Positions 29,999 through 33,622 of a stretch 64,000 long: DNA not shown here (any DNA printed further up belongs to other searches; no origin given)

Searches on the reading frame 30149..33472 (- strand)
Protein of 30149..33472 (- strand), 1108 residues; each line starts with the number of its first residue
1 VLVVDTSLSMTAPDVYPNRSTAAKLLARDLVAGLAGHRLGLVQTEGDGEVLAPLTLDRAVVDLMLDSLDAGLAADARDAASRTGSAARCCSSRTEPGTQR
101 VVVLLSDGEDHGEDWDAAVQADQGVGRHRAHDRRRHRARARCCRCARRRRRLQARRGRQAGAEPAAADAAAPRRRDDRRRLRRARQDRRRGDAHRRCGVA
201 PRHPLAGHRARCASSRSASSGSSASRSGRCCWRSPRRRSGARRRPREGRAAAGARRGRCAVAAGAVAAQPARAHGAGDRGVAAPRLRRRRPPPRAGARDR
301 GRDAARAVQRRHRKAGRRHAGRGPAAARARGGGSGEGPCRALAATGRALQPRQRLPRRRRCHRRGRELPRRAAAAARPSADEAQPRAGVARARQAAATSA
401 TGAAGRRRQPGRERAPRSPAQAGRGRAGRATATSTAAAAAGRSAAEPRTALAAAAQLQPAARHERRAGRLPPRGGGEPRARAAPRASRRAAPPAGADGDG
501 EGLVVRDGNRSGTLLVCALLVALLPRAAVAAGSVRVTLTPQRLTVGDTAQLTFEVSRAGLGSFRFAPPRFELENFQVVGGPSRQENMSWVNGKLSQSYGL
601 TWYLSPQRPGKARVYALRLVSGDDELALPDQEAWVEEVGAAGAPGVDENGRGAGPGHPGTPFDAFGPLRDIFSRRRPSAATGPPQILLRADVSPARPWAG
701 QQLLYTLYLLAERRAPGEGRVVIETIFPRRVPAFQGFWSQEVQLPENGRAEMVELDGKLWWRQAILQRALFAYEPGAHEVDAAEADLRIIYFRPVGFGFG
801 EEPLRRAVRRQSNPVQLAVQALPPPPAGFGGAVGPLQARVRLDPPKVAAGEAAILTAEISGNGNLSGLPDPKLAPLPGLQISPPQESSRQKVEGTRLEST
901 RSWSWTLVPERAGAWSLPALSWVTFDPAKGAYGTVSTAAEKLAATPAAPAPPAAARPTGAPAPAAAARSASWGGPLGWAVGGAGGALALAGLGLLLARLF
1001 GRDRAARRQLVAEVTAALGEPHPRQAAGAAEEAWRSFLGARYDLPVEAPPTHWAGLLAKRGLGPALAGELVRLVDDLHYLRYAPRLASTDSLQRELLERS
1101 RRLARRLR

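Call 11: search_protein_families(library=pfam, proteins=[window:30149-33472:-], max_evalue=0.001)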
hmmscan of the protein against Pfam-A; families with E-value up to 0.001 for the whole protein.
window:30149-33472:- (1108 aa): 3 families
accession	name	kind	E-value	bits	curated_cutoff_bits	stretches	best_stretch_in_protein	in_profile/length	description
PF13584.12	BatD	-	7.1e-23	81.5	24.1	2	537-619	2-76/92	BatD DUF11 like domain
PF13519.12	VWA_2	-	4.7e-12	46.9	27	1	1-109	2-107/107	von Willebrand factor type A domain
PF00092.34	VWA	-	0.00049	20.8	23.8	1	2-120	4-125/174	von Willebrand factor type A domain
